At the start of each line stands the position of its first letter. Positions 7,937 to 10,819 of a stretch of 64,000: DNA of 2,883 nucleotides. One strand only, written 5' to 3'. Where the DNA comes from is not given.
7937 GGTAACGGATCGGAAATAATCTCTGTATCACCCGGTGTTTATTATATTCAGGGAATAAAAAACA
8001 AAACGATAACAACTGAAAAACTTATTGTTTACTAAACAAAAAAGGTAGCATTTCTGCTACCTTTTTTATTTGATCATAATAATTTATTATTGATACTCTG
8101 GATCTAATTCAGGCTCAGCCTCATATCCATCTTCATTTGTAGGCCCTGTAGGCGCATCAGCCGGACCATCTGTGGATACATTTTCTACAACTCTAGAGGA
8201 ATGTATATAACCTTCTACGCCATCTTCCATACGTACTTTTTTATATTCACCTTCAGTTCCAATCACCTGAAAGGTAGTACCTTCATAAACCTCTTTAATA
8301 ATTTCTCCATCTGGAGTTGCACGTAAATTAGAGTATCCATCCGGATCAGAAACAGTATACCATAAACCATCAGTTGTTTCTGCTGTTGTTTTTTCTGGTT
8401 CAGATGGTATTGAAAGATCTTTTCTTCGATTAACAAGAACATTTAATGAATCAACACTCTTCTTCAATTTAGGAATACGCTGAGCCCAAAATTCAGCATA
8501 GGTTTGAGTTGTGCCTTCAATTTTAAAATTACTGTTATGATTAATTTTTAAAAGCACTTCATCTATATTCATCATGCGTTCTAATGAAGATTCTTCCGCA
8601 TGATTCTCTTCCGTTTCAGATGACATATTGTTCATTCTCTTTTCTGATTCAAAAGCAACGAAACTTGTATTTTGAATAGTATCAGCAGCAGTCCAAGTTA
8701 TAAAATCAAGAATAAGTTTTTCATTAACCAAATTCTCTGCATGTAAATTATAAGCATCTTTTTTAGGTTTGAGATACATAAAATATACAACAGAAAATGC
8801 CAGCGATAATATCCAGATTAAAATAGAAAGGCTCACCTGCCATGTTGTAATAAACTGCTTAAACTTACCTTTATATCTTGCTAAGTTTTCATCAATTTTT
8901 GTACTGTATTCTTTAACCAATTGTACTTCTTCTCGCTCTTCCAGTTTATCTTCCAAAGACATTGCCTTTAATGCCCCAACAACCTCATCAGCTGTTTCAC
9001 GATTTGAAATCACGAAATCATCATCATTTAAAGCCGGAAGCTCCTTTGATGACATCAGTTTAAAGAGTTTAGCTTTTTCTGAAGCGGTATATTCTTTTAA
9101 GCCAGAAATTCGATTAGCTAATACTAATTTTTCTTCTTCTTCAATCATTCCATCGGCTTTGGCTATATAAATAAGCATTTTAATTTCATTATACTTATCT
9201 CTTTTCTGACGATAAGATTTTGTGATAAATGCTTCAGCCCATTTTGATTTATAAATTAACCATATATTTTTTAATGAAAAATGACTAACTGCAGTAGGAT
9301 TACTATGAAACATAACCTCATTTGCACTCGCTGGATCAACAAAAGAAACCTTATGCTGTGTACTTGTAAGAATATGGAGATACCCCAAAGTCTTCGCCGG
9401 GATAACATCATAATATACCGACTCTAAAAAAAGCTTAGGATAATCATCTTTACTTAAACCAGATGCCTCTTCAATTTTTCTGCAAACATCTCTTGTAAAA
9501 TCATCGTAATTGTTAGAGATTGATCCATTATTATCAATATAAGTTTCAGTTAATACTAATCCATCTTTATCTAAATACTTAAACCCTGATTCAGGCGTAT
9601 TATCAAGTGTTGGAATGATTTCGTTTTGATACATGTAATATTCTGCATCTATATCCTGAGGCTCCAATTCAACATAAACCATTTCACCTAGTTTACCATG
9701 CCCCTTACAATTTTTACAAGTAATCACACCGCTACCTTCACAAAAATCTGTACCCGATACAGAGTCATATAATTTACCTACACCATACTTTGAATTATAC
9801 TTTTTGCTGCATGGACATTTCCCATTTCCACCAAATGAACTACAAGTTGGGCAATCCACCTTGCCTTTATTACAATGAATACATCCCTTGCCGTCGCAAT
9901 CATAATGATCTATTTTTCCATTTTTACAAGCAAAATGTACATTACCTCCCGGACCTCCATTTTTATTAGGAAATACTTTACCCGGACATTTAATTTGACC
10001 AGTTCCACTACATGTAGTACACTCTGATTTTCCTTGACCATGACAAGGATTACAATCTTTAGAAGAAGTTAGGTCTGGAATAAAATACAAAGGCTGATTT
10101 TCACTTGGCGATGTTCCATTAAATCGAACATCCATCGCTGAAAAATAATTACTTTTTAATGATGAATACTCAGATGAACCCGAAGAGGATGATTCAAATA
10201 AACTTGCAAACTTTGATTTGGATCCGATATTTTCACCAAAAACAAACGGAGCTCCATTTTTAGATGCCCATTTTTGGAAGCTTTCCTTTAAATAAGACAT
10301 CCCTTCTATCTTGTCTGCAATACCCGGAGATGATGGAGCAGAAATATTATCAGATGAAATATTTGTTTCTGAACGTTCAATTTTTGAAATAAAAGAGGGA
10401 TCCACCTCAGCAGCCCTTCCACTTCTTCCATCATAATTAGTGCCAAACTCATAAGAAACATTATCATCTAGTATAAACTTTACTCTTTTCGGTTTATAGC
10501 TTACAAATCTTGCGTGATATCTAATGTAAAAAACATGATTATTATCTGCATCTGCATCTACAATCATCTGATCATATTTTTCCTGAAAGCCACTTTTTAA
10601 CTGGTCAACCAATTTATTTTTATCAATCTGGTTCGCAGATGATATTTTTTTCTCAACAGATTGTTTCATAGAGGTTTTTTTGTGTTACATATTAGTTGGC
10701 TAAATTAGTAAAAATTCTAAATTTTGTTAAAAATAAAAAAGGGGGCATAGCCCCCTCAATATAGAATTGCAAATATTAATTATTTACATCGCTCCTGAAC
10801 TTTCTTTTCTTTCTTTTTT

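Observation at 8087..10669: Monocistronic 860-aa membrane protein with an unusual domain combination: DnaJ-type zinc finger, TerB, TM helix and SH3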

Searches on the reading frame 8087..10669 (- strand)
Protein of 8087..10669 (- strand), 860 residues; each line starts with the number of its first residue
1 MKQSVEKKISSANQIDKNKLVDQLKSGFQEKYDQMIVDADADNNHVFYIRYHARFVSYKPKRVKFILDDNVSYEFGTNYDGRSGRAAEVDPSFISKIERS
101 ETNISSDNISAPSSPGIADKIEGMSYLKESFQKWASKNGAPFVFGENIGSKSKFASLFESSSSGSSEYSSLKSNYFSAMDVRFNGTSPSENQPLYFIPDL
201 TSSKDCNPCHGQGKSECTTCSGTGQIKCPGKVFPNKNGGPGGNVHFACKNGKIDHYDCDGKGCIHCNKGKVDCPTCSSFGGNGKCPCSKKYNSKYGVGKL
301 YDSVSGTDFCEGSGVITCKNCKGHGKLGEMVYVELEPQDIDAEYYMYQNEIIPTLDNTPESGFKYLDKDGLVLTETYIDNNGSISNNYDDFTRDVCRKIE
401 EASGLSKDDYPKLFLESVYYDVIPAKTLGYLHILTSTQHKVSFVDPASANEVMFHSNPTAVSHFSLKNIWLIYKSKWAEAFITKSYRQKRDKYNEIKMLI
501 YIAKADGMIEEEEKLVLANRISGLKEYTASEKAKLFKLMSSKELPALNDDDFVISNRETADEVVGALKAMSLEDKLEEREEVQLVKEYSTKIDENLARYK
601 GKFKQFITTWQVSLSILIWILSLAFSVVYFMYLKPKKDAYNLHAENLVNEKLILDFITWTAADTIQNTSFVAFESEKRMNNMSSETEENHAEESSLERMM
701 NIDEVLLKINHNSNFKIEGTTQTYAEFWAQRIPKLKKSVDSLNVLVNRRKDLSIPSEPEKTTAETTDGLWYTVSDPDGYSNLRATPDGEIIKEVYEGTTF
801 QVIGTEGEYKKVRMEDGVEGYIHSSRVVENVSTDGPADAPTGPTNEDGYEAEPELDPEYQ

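Call 3: search_protein_families(library=pfam, proteins=[window:8087-10669:-], max_evalue=10)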
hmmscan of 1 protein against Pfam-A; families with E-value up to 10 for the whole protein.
window:8087-10669:- (860 aa): 8 families
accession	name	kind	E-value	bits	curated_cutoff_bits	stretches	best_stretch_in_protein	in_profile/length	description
PF08239.17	SH3_3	-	1.6e-06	28.6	27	1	781-827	4-53/54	Bacterial SH3 domain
PF18348.7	SH3_16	-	0.00057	20.1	25.8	1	782-825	1-47/49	Bacterial dipeptidyl-peptidase Sh3 domain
PF06347.19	SH3_4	-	0.026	14.7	24.1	1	783-827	8-54/56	Bacterial SH3 domain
PF04391.17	DUF533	-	0.044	13.8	29.6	1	496-537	74-114/178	Protein of unknown function (DUF533)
PF05099.18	TerB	-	0.095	13.4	24.4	2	489-518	71-100/118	Tellurite resistance protein TerB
PF01596.23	Methyltransf_3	-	0.13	12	22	1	2-71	91-155/204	O-methyltransferase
PF13800.11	Sigma_reg_N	-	0.15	12.8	26.3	1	600-638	6-43/91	Sigma factor regulator N-terminal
PF08702.15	Fib_alpha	-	6.6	7.4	29.9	0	556-605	50-99/143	Fibrinogen alpha/beta chain family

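Call 4: search_protein_families(library=ncbifam, proteins=[window:8087-10669:-], max_evalue=10)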
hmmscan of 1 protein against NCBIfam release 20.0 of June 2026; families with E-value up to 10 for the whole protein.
window:8087-10669:- (860 aa): 2 families
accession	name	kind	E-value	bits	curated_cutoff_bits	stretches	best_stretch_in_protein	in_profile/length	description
TIGR04211.1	SH3_and_anchor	equivalog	0.00023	20.8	65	1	789-832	19-63/198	TIGR04211 family SH3 domain-containing protein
NF040678.1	EntFM_CwpFM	equivalog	0.004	16.2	720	1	758-829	49-119/430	enterotoxin EntFM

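Call 5: search_protein_families(library=padloc, proteins=[window:8087-10669:-], max_evalue=10)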
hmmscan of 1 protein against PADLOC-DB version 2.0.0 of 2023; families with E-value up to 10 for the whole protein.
window:8087-10669:- (860 aa): 1 family
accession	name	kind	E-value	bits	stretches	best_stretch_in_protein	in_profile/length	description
PDLC03665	Control_protein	-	0.031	12.5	1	87-111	32-56/77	control protein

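Call 6: find_homologous_proteins(query=window:8087-10669:-)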
Query window:8087-10669:- (860 aa): 9 proteins with E <= 0.001 among 6454 candidates.
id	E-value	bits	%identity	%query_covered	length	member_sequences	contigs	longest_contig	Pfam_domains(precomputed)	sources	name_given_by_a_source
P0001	0.0e+0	1977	100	100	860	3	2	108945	PF08239.18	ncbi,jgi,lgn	jgi:hypothetical protein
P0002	3.8e-298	1010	55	98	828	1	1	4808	-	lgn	-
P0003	7.2e-292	989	53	99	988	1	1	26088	PF03544.20,PF08239.18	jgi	jgi:TonB family protein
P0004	7.1e-291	985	56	96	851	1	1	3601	PF08239.18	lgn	-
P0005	2.8e-281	954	52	99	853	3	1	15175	PF08239.18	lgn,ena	-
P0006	1.2e-263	895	53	88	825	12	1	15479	-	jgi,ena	jgi:hypothetical protein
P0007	4.7e-259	880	54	88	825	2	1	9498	-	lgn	-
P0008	1.3e-203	697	43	98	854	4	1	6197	-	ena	-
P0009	1.6e-202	693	42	100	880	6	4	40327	PF08239.18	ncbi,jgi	jgi:hypothetical protein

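Call 7: search_solved_structures(query=window:8087-10669:-, max_evalue=10)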
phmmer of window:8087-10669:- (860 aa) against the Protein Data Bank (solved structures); distinct sequences matched with E-value up to 10: 2.
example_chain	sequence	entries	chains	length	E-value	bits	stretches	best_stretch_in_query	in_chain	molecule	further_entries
2imd_A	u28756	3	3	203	0.99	10.7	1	112-162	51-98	2-hydroxychromene-2-carboxylate isomerase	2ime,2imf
8xku_R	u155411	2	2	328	2.4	9.4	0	201-290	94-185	Embryo defective 2737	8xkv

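Call 11: search_protein_families(library=pfam, alignment_id=A1, max_evalue=1)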
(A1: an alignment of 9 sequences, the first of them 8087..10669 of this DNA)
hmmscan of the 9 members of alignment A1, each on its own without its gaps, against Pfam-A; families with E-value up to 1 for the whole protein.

A. member 1, window:8087-10669:- (860 aa): 7 families
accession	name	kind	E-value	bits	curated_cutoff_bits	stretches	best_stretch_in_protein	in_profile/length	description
PF08239.17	SH3_3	-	1.6e-06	28.6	27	1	781-827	4-53/54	Bacterial SH3 domain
PF18348.7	SH3_16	-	0.00057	20.1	25.8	1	782-825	1-47/49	Bacterial dipeptidyl-peptidase Sh3 domain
PF06347.19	SH3_4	-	0.026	14.7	24.1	1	783-827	8-54/56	Bacterial SH3 domain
PF04391.17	DUF533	-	0.044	13.8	29.6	1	496-537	74-114/178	Protein of unknown function (DUF533)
PF05099.18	TerB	-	0.095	13.4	24.4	1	489-518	71-100/118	Tellurite resistance protein TerB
PF01596.23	Methyltransf_3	-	0.13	12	22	1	2-71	91-155/204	O-methyltransferase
PF13800.11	Sigma_reg_N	-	0.15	12.8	26.3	1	600-638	6-43/91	Sigma factor regulator N-terminal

B. families by the number of members that match (of 9 scanned): 19 families
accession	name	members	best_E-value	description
PF05099.18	TerB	9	0.0012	Tellurite resistance protein TerB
PF04391.17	DUF533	8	0.044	Protein of unknown function (DUF533)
PF08239.17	SH3_3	6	6.3e-11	Bacterial SH3 domain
PF18348.7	SH3_16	5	0.00029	Bacterial dipeptidyl-peptidase Sh3 domain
PF06347.19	SH3_4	5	0.00063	Bacterial SH3 domain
PF21002.2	TMEM106_N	3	0.0091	Transmembrane protein 106 N-terminal region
PF13800.11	Sigma_reg_N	3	0.02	Sigma factor regulator N-terminal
PF00684.25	DnaJ_CXXCXGXG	3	0.17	DnaJ central domain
PF25112.1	zf-AtTam37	2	0.022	AtTam37 zinc finger region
PF00386.27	C1q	2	0.068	C1q domain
PF03544.19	TonB_C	1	5.1e-14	Gram-negative bacterial TonB protein C-terminal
PF07653.23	SH3_2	1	0.0095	Variant SH3 domain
PF23795.1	SH3_YKFC_2nd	1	0.014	YKFC SH3b2 domain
PF23828.1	DUF7198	1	0.023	Family of unknown function (DUF7198)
PF12368.13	Rhodanese_C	1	0.028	Rhodanase C-terminal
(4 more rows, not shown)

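Call 12: find_encoding_contigs(protein=P0009, flank=8000, max_places=3)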
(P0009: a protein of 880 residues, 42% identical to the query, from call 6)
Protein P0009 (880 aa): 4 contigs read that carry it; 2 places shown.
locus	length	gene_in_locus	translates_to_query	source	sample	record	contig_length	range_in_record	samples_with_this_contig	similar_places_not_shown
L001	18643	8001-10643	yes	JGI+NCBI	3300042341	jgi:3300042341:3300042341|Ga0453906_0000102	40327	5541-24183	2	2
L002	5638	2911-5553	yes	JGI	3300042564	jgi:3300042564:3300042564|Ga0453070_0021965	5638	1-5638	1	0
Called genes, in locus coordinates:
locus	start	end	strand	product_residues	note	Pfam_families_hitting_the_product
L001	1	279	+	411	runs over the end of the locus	PF04932:Wzy_C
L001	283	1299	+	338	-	PF00535:Glycos_transf_2, PF13641:Glyco_tranf_2_3 (weak)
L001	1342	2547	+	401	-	PF01041:DegT_DnrJ_EryC1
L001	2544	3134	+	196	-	PF02397:Bac_transf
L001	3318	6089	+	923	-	PF13620:CarboxypepD_reg (weak), PF13715:CarbopepD_reg_2, PF07715:Plug, PF00593:TonB_dep_Rec_b-barrel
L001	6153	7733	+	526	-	PF20434:BD-FAE, PF18962:Por_Secre_tail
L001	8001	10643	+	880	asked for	PF08239:SH3_3 (faint)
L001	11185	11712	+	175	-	PF04264:YceI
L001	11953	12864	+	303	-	PF01476:LysM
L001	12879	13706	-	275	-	PF06067:DUF932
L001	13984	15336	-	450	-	PF00112:Peptidase_C1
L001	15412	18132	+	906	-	PF14903:WG_beta_rep (faint)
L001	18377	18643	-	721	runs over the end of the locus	PF03351:DOMON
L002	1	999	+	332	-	?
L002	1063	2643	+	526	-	PF20434:BD-FAE, PF18962:Por_Secre_tail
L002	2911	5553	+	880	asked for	PF08239:SH3_3 (faint)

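Call 13: find_encoding_contigs(protein=P0003, flank=8000, max_places=2)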
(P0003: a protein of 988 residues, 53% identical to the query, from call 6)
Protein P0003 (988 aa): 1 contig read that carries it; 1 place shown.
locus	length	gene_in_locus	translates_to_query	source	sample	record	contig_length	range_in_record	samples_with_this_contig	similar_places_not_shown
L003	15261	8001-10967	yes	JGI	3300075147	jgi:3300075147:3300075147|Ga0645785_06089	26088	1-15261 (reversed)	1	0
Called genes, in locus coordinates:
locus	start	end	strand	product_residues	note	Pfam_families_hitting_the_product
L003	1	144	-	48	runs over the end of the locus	-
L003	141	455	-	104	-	-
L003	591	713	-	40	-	-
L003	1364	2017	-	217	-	-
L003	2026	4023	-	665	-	PF13475:DUF4116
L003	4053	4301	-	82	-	-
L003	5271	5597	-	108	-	PF07603:Lcl_C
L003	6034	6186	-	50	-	-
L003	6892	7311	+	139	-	-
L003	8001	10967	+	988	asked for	PF08239:SH3_3, PF03544:TonB_C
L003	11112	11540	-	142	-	PF00665:rve, PF24764:rva_4 (weak), PF13683:rve_3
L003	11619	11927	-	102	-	PF13276:HTH_21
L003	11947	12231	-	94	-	PF01527:HTH_Tnp_1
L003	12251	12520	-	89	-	PF01527:HTH_Tnp_1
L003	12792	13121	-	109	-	-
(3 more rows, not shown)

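Call 14: find_encoding_contigs(protein=P0001, flank=8000, max_places=2)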
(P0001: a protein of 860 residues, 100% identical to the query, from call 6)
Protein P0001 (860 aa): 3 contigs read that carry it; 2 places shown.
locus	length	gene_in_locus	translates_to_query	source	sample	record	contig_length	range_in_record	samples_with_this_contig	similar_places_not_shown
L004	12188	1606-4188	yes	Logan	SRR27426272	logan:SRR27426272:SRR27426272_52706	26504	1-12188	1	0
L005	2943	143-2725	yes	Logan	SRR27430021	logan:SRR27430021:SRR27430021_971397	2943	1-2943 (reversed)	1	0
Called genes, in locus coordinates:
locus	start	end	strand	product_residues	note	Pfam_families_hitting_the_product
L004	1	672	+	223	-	?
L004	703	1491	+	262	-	PF13085:Fer2_3, PF12838:Fer4_7 (weak), PF13183:Fer4_8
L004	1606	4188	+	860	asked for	PF08239:SH3_3 (weak)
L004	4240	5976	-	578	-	PF18962:Por_Secre_tail (weak)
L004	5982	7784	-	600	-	PF03781:FGE-sulfatase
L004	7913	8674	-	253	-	PF00561:Abhydrolase_1, PF00975:Thioesterase, PF12146:Hydrolase_4, PF12697:Abhydrolase_6, PF07819:PGAP1 (weak)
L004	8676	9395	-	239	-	PF03740:PdxJ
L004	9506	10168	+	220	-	PF00571:CBS (weak)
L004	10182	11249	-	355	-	PF01479:S4, PF00849:PseudoU_synth_2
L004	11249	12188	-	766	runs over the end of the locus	PF18962:Por_Secre_tail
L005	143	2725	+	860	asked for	PF08239:SH3_3 (weak)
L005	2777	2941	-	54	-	?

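Call 24: predict_structure(alignment_id=A1)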
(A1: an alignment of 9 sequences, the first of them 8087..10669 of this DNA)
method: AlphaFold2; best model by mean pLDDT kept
length: 860 residues; sequences in the alignment: 9
mean_pLDDT: 49.9   pTM: 0.25
mean pLDDT of the five models: 49.9, 48.7, 48.5, 48.4, 45.9
residues with pLDDT >= 90: 6; 70-90: 214; 50-70: 117; < 50: 523
segments of 3 or more residues with pLDDT < 50: 1-5, 27-98, 100-229, 238-243, 255-271, 274-281, 283-386, 398-484, 601-612, 664-666, 683-699, 753-766, 832-860
pLDDT, mean of each block of 10 residues (from residue 1): 47 50 45 28 32 32 34 38 33 43 34 31 33 46 37 36 30 30 30 26 34 41 40 48 50 45 38 49 42 31 35 42 27 31 33 33 29 35 46 49 39 30 31 28 29 30 32 31 56 88 79 76 62 77 82 83 85 59 85 77 44 62 74 80 86 79 57 68 38 39 80 82 86 83 65 39 46 65 79 74 74 82 64 33 29 33
secondary structure, 60 per line:
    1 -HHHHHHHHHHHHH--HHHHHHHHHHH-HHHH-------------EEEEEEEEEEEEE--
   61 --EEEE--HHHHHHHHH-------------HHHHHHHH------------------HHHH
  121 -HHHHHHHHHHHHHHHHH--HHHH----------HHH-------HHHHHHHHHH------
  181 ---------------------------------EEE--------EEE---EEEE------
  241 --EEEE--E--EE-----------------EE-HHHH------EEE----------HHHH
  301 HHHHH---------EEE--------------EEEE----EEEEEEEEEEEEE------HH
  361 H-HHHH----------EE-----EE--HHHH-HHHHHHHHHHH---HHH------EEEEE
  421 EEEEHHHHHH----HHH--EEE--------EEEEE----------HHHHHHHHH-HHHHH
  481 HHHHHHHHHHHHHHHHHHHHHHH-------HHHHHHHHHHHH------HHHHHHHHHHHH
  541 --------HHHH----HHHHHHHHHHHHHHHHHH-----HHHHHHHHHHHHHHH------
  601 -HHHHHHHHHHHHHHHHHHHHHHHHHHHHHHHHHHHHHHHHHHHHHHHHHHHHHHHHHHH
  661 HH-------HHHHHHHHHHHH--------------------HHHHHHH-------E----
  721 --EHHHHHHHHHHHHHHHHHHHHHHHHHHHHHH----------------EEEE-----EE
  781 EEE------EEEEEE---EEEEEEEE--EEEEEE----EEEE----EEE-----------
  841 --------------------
elements in order (helices of 4 or more, strands of 3 or more residues): H2-14 H17-27 H29-32 E46-58 E63-66 H69-77 H91-98 H117-120 H122-138 H141-144 H165-174 E214-216 E225-227 E231-234 E243-246 H274-277 E284-286 H297-305 E315-317 E332-335 E340-352 H363-366 H388-391 H393-403 E416-424 H425-430 E440-442 E451-455 H466-474 H476-503 H511-522 H529-540 H549-552 H557-574 H580-594 H602-662 H670-681 H702-708 H724-753 E770-773 E779-783 E790-795 E799-806 E809-814 E819-822 E827-829

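Call 27: search_solved_structures(query=A1, max_evalue=10, show_alignments=3)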
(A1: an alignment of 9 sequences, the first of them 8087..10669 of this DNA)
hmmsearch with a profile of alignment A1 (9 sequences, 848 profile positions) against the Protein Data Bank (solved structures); distinct sequences matched with E-value up to 10: 6.
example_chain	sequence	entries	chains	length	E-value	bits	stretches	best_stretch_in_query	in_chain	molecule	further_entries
7fcf_A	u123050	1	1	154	0.22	12.7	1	272-335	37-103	Fimbrial protein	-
7fcf_B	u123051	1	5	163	0.25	12.5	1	272-335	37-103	Fimbrial protein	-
1exk_A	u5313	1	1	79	0.88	10.7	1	203-229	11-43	DNAJ PROTEIN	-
9gi8_A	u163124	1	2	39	2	9.5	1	211-226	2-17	Transmembrane protein 106B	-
8xks_C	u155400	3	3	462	4.1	8.5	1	204-227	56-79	4Fe-4S ferredoxin-type domain-containing protein | DnaJ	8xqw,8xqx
8xku_R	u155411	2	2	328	8.9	7.4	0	203-225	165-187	Embryo defective 2737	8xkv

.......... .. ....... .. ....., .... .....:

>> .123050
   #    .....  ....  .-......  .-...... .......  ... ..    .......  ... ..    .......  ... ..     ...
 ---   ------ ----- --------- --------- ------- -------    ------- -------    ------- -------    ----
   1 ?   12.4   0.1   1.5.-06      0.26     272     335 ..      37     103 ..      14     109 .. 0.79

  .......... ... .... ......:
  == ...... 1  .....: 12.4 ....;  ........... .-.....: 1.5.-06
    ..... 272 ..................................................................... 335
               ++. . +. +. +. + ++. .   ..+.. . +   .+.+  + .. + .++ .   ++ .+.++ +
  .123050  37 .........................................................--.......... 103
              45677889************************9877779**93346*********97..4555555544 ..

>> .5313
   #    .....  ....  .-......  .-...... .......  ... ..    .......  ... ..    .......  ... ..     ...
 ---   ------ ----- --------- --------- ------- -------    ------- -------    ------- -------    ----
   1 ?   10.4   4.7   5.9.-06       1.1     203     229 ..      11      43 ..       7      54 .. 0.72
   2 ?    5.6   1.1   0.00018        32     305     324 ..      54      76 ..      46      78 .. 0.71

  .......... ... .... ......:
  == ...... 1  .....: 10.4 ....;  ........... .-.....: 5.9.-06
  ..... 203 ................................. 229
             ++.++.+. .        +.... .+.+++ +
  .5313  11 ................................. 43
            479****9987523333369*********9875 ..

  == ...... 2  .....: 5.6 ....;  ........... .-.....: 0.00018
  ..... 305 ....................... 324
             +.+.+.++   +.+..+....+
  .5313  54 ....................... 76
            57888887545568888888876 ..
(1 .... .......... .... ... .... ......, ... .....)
